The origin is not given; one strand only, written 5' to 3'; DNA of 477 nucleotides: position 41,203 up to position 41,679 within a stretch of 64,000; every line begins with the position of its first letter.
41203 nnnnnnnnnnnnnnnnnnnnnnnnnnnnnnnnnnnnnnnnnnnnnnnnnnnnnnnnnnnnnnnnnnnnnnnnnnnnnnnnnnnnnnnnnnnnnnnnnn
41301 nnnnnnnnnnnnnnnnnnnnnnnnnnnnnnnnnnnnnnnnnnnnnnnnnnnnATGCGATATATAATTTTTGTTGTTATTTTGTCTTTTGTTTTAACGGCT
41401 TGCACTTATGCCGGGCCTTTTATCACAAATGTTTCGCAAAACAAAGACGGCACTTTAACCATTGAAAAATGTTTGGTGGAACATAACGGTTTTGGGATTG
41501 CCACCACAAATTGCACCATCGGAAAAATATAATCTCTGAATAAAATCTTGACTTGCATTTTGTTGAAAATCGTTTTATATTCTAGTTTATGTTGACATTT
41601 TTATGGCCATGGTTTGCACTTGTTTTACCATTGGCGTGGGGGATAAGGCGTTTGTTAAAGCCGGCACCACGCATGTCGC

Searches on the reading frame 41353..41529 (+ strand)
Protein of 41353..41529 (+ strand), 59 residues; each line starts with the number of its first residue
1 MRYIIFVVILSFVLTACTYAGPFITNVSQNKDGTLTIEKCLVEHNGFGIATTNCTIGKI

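Call 11: search_protein_families(library=pfam, proteins=[window:41353-41529:+], max_evalue=0.01)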
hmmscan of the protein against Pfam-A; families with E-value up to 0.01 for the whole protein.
window:41353-41529:+ (59 aa): 0 families

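Call 18: find_homologous_proteins(query=window:41353-41529:+, max_evalue=0.01)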
Query window:41353-41529:+ (59 aa): 5 proteins with E <= 0.01 among 5 candidates.
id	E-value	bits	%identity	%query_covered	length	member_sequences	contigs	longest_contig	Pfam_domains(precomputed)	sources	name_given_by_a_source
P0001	5.9e-30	119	95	100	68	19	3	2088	-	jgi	jgi:type IV secretion system protein VirB7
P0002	2.0e-27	111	93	95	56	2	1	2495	-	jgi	jgi:hypothetical protein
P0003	6.3e-24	100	78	100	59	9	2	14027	-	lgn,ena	-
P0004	4.3e-18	82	72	76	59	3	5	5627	-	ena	-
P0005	1.3e-14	71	74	68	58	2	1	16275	-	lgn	-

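Call 19: find_encoding_contigs(protein=P0003, flank=3000, max_places=10)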
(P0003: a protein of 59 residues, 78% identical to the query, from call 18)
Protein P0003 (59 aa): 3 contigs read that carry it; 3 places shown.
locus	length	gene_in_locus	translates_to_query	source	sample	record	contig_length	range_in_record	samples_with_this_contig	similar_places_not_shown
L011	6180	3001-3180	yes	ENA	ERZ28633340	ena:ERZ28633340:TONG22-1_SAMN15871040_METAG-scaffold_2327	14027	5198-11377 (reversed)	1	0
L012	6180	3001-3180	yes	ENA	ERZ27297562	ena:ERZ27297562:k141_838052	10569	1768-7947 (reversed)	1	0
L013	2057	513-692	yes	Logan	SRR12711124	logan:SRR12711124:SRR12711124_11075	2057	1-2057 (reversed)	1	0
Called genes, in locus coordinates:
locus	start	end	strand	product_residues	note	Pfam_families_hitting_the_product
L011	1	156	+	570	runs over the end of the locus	PF00587:tRNA-synt_2b, PF04073:tRNA_edit, PF03129:HGTP_anticodon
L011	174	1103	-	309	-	PF01636:APH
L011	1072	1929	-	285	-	PF08282:Hydrolase_3 (weak), PF03332:PMM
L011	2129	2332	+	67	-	PF01632:Ribosomal_L35p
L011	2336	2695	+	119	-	PF00453:Ribosomal_L20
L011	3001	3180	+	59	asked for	-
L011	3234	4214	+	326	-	PF06707:DUF1194 (faint), PF00092:VWA, PF13519:VWA_2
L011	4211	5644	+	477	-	PF13519:VWA_2 (faint), PF00515:TPR_1 (weak), PF07719:TPR_2 (weak), PF13414:TPR_11 (weak)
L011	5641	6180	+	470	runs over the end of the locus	PF13584:BatD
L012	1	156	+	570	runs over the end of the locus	PF00587:tRNA-synt_2b, PF04073:tRNA_edit, PF03129:HGTP_anticodon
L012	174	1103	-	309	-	PF01636:APH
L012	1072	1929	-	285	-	PF08282:Hydrolase_3 (weak), PF03332:PMM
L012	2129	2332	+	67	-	PF01632:Ribosomal_L35p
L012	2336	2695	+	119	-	PF00453:Ribosomal_L20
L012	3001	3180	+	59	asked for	-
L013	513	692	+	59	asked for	-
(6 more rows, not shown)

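Call 20: find_encoding_contigs(protein=P0004, flank=3000, max_places=10)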
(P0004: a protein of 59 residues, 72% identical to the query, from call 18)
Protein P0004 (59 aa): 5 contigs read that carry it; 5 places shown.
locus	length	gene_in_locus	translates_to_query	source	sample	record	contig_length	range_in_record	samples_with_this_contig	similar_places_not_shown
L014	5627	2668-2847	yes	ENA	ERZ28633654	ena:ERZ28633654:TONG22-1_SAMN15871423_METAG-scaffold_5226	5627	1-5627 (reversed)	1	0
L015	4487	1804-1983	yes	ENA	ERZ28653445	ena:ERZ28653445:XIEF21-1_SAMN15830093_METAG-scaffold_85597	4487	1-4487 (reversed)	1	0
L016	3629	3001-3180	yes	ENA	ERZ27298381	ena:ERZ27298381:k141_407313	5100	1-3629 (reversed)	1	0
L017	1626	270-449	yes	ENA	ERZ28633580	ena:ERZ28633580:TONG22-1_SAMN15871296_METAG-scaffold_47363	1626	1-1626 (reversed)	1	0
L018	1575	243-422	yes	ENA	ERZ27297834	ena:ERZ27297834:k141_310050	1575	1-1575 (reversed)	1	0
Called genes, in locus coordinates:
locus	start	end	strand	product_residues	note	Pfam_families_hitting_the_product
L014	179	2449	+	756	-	PF20437:LonC_helical, PF13654:AAA_32, PF20436:LonB_AAA-LID, PF05362:Lon_C (faint)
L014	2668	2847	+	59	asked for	-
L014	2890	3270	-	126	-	PF05198:IF3_N, PF00707:IF3_C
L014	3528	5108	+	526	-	-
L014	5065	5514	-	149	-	PF00075:RNase_H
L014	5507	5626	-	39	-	?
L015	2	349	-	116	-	?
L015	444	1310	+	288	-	PF01545:Cation_efflux, PF16916:ZT_dimer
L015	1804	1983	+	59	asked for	-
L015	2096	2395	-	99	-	-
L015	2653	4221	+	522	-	-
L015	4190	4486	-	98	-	?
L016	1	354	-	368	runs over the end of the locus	PF00712:DNA_pol3_beta, PF02767:DNA_pol3_beta_2, PF02768:DNA_pol3_beta_3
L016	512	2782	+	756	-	PF20437:LonC_helical, PF13654:AAA_32, PF20436:LonB_AAA-LID, PF05362:Lon_C (faint)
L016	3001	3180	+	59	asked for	-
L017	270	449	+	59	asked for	-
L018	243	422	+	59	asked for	-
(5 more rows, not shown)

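Call 21: find_encoding_contigs(protein=P0005, flank=3000, max_places=10)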
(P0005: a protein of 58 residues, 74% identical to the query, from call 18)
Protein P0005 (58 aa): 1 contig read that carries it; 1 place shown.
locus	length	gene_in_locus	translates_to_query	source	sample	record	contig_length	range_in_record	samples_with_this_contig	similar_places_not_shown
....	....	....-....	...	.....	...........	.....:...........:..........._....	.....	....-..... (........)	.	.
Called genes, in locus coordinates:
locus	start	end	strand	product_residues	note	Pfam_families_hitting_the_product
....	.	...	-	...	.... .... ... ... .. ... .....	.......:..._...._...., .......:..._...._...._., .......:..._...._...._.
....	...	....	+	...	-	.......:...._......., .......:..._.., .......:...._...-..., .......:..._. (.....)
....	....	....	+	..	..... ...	-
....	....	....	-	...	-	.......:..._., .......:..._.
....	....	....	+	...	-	-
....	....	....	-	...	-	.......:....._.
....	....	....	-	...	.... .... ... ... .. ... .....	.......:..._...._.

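Call 22: find_encoding_contigs(protein=P0001, flank=3000, max_places=10)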
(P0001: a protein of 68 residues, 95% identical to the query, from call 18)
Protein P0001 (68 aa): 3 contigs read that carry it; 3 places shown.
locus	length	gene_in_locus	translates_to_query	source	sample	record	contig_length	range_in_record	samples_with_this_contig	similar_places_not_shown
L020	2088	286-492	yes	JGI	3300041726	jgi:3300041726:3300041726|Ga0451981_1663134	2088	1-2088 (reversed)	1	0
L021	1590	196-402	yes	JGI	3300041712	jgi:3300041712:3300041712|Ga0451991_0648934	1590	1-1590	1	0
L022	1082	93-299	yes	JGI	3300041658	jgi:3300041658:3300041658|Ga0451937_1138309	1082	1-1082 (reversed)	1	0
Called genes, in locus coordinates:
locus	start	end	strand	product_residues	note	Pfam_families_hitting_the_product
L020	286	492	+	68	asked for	-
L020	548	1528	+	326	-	PF06707:DUF1194 (faint), PF00092:VWA, PF13519:VWA_2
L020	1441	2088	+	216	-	?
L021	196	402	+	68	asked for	-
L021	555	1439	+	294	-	PF00092:VWA, PF06707:DUF1194 (faint), PF13519:VWA_2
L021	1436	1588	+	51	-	?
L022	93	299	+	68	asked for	-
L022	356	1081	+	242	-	?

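Call 26: find_homologous_proteins(query=A4, max_evalue=1)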
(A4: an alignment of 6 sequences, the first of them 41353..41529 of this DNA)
Query A4 (6 sequences) (59 aa, profile of the alignment): 178 proteins with E <= 1 among 5419 candidates; the best 120 are listed.
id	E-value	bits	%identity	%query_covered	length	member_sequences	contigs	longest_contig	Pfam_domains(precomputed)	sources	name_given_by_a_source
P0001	7.1e-36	140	95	100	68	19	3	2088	-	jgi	jgi:type IV secretion system protein VirB7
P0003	3.1e-34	135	78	100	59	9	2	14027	-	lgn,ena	-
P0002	3.8e-34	134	93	95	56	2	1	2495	-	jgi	jgi:hypothetical protein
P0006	4.3e-33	131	75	100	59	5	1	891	-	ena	-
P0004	5.8e-31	124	72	76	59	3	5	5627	-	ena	-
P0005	3.8e-29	118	74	68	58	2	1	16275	-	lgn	-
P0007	4.1e-29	118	75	98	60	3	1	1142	-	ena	-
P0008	6.5e-28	114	61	93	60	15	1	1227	-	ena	-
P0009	5.1e-27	111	61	93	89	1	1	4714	-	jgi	-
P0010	1.1e-26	110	63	92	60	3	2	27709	-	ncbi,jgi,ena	-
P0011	1.9e-25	106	64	93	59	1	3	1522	-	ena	-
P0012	5.8e-25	105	59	92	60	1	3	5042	-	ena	-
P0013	5.8e-25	105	60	86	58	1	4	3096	-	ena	-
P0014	2.1e-24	103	61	93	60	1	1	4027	-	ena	-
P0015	2.2e-24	103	63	93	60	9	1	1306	-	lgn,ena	-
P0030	1.1e-20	91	65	69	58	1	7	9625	-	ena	-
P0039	1.1e-18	85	52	86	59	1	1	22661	-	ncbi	ncbi:MAG: hypothetical protein ACI4OR_04770 [Alphaproteobacteria bacterium]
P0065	9.3e-12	63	45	80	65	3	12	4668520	-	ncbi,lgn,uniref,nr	ncbi:hypothetical protein [Methylotuvimicrobium alcaliphilum]|uniref:hypothetical protein n=1 Tax=Me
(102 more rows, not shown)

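Call 27: search_protein_families(library=ncbifam, proteins=[window:41353-41529:+, P0004, P0005], max_evalue=10)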
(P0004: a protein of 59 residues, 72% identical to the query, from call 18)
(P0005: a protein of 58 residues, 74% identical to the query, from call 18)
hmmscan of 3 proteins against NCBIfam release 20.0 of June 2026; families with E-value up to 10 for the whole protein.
window:41353-41529:+ (59 aa): 1 family
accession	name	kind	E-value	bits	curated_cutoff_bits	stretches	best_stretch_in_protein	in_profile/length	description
NF002921.0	PRK03545.1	equivalog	0.029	13.3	401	1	3-38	215-250/396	sugar transporter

P0004 (59 aa): 0 families

P0005 (58 aa): 0 families

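Call 28: search_protein_families(library=pfam, proteins=[window:41353-41529:+, P0004, P0005], max_evalue=10)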
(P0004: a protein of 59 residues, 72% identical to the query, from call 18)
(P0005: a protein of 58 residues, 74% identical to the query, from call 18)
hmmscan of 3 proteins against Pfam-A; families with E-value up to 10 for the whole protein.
window:41353-41529:+ (59 aa): 0 families

P0004 (59 aa): 0 families

P0005 (58 aa): 1 family
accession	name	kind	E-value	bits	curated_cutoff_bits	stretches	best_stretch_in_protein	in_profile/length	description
PF18267.7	Rubredoxin_C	-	0.056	13.9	25.9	1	14-53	15-54/70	Rubredoxin NAD+ reductase C-terminal domain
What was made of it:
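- On Type III toxin-antitoxin (ToxIN-like): The downstream protein is a 59-aa lipoprotein with no Pfam or NCBIfam family (calls 27, 28).
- On VirB7 (type IV secretion lipoprotein; the label JGI gives to homologue P0001): No Pfam or NCBIfam hit at E<=10 (calls 27, 28).
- Tried and rejected: Lipoprotein function: no Pfam or NCBIfam family (calls 27, 28).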

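Call 29: find_encoding_contigs(protein=P0010, flank=2500, max_places=10)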
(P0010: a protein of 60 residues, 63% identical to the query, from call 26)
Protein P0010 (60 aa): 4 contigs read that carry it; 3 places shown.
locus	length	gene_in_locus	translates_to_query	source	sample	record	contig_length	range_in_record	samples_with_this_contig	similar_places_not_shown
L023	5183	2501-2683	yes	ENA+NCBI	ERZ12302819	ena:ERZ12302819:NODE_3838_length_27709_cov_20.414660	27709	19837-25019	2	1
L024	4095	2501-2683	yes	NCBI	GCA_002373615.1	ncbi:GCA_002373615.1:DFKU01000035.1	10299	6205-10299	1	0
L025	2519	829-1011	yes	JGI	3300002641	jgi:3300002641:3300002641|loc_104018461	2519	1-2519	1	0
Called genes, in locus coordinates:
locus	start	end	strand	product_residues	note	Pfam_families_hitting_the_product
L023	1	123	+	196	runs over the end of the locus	PF13505:OMP_b-brl, PF01389:OmpA_membrane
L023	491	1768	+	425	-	-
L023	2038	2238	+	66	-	-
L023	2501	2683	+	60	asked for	-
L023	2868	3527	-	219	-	-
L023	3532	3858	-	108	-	-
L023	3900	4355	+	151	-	-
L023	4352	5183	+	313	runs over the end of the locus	PF06258:Mito_fiss_Elm1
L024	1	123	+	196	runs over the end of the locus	PF13505:OMP_b-brl, PF01389:OmpA_membrane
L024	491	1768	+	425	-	-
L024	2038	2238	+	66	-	-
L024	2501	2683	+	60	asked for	-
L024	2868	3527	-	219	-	-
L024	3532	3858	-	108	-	-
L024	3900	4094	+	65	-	?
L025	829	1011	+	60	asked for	-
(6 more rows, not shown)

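Call 30: find_encoding_contigs(protein=P0030, flank=2500, max_places=10)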
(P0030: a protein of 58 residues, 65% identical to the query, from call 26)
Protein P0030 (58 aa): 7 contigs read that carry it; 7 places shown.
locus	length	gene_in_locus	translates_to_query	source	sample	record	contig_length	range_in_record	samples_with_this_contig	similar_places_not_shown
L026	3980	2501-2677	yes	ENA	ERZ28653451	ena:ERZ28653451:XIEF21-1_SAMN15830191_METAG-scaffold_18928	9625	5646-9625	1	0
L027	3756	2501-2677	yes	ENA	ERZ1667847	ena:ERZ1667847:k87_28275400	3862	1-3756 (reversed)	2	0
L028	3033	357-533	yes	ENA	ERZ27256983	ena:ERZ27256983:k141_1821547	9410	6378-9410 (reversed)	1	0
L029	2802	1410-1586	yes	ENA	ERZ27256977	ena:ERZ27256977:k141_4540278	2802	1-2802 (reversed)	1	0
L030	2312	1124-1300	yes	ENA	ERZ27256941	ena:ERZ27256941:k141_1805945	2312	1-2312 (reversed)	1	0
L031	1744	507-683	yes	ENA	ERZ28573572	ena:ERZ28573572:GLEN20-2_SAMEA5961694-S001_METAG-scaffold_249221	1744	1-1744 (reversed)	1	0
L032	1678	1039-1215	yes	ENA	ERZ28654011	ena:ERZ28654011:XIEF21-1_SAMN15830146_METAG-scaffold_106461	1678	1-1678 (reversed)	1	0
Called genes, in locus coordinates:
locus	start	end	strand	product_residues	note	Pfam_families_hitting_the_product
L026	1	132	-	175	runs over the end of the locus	PF02357:NusG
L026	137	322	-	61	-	PF00584:SecE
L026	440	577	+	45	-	-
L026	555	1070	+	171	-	PF06242:TrcR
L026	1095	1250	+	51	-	-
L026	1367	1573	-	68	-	-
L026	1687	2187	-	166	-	PF00080:Sod_Cu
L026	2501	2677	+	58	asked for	-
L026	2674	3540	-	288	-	PF01545:Cation_efflux, PF16916:ZT_dimer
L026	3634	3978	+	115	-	?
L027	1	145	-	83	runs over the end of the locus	?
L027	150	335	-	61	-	PF00584:SecE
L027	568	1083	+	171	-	PF06242:TrcR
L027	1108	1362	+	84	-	PF10073:GapR_DNA-bd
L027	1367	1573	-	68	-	-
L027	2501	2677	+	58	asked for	-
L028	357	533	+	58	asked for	-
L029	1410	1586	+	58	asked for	-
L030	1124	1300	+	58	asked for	-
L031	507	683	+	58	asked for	-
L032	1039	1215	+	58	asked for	-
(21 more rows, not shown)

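Call 31: find_encoding_contigs(protein=P0039, flank=2500, max_places=10)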
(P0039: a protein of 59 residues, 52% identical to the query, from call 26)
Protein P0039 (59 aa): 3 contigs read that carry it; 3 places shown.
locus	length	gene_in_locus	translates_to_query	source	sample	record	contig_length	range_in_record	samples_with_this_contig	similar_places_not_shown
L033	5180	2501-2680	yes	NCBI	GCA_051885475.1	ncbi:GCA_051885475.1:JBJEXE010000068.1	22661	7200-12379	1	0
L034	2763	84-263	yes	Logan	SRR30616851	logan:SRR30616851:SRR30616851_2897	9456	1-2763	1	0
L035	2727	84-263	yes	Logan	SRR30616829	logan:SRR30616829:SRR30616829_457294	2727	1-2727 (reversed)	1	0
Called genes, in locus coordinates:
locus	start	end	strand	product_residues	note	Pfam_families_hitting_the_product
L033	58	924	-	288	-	PF01545:Cation_efflux, PF16916:ZT_dimer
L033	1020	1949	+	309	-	PF00226:DnaJ, PF01556:DnaJ_C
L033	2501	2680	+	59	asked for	-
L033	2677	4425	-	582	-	PF02518:HATPase_c (weak), PF13589:HATPase_c_3, PF01119:DNA_mis_repair, PF08676:MutL_C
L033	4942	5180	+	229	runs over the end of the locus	PF00929:RNase_T, PF13482:RNase_H_2 (weak)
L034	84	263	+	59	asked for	-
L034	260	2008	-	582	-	PF02518:HATPase_c (weak), PF13589:HATPase_c_3, PF01119:DNA_mis_repair, PF08676:MutL_C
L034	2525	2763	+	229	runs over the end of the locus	PF00929:RNase_T, PF13482:RNase_H_2 (weak)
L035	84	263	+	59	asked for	-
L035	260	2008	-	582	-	PF02518:HATPase_c (weak), PF13589:HATPase_c_3, PF01119:DNA_mis_repair, PF08676:MutL_C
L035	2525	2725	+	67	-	?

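Call 32: find_encoding_contigs(protein=P0065, flank=2500, max_places=4)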
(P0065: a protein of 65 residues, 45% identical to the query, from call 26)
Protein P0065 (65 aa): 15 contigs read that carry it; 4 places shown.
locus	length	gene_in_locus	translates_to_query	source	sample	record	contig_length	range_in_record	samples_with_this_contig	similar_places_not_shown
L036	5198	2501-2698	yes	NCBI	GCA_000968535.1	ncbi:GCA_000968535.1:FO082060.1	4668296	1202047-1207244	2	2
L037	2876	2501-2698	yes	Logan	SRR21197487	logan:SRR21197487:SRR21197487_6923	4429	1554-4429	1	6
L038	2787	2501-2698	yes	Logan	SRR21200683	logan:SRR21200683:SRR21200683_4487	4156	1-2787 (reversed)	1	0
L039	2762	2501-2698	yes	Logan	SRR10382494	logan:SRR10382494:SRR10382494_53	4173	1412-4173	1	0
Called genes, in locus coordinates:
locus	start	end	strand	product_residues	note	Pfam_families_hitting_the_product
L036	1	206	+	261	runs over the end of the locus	PF07963:N_methyl (weak), PF27121:PpdB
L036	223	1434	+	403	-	PF14341:PilX_N (weak)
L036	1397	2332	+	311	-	-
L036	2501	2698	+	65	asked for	-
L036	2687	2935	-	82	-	-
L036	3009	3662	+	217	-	-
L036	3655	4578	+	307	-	PF13191:AAA_16, PF13401:AAA_22 (weak)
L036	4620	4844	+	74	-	PF05509:TraY, PF19807:DUF6290 (weak)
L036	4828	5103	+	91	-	PF05016:ParE_toxin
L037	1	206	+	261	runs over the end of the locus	PF07963:N_methyl (weak), PF27121:PpdB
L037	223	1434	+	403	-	PF14341:PilX_N (weak)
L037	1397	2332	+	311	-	-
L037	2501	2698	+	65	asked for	-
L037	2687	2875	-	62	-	?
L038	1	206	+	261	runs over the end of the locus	PF07963:N_methyl (weak), PF27121:PpdB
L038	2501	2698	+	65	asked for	-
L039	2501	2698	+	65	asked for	-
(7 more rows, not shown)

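Call 89: predict_structure(alignment_id=A9)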
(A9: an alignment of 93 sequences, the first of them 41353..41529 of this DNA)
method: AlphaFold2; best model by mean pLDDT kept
length: 59 residues; sequences in the alignment: 93
mean_pLDDT: 85.0   pTM: 0.50
mean pLDDT of the five models: 85.0, 80.2, 78.7, 78.1, 75.6
residues with pLDDT >= 90: 13; 70-90: 45; 50-70: 1; < 50: 0
segments of 3 or more residues with pLDDT < 50: none
pLDDT, mean of each block of 10 residues (from residue 1): 87 77 88 90 81 87
secondary structure, 60 per line:
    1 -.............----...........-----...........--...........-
elements in order: H2-14 E19-29 E35-45 E48-58
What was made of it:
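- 41341..41532 (+): RBS AAAGGAG (41341-41347) and the 59-aa lipoprotein ORF (ATG 41353, stop at 41530-41532), with signal peptide and lipobox LTAC. This is the gene under control. The AF2 model has mean pLDDT 85 and shows a signal helix plus a three-stranded beta meander (call 89).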

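Call 91: fold_search(model_id=the predicted structure, library=pdb)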
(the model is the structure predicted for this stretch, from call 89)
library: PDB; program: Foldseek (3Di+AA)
matches with E <= 10: 885; with E <= 0.001: 0
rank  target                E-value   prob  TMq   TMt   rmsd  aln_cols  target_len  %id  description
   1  7r5v_P                6.7e-02  0.69  0.32  0.11  13.8        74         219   12  Structure of the human CCAN CENP-A alpha-satellite complex (released 2022-04-27)
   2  5kux                  7.6e-02  0.99  0.46  0.32   2.7        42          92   12  Designed influenza hemagglutinin binding protein HSB.2 (released 2017-06-14)
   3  3vhx_F                9.8e-02  0.97  0.44  0.28   3.8        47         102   17  The crystal structure of Arf6-MKLP1 (Mitotic kinesin-like protein 1) complex (released 2012-05-16)
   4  3vhx_B                1.0e-01  0.93  0.40  0.25   4.1        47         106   19  The crystal structure of Arf6-MKLP1 (Mitotic kinesin-like protein 1) complex (released 2012-05-16)
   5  2ivz_D                1.4e-01  1.00  0.48  0.08   2.1        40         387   20  Structure of TolB in complex with a peptide of the colicin E9 T- domain (released 2006-08-16)
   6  3nm7_B                1.7e-01  0.80  0.42  0.35   7.6        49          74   10  Crystal Structure of Borrelia burgdorferi Pur-alpha (released 2010-10-06)
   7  4jml_A                2.0e-01  0.99  0.48  0.08   2.1        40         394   20  Crystal structure of the TolB(P201C)-ColicinE9 TBE peptide(A33C) complex. (released 2013-07-17)
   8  3vhx_H                2.0e-01  0.89  0.45  0.32   6.1        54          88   18  The crystal structure of Arf6-MKLP1 (Mitotic kinesin-like protein 1) complex (released 2012-05-16)
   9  3nm7_D                2.0e-01  0.69  0.40  0.32   8.9        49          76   12  Crystal Structure of Borrelia burgdorferi Pur-alpha (released 2010-10-06)
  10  2hqs_B                2.1e-01  0.99  0.49  0.08   2.1        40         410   20  Crystal structure of TolB/Pal complex (released 2007-04-03)
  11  2ivz_A                2.2e-01  0.99  0.48  0.08   2.1        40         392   20  Structure of TolB in complex with a peptide of the colicin E9 T- domain (released 2006-08-16)
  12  7rxu                  2.2e-01  0.30  0.26  0.13   8.9        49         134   10  Crystal structure of Cj1090c (released 2022-08-31)
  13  4pwz_B                2.4e-01  0.99  0.53  0.09   1.6        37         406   19  Crystal structure of TolB protein from Yersinia pestis CO92 (released 2014-04-02)
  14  4pwz_A                2.7e-01  0.99  0.53  0.09   1.6        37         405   19  Crystal structure of TolB protein from Yersinia pestis CO92 (released 2014-04-02)
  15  2w8b_B                2.7e-01  0.99  0.49  0.08   2.1        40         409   20  Crystal structure of processed TolB in complex with Pal (released 2009-02-17)
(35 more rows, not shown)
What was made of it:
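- Tried and rejected: The AF2 model is confident (mean pLDDT 85), but Foldseek against the PDB was uninformative (calls 89, 91).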
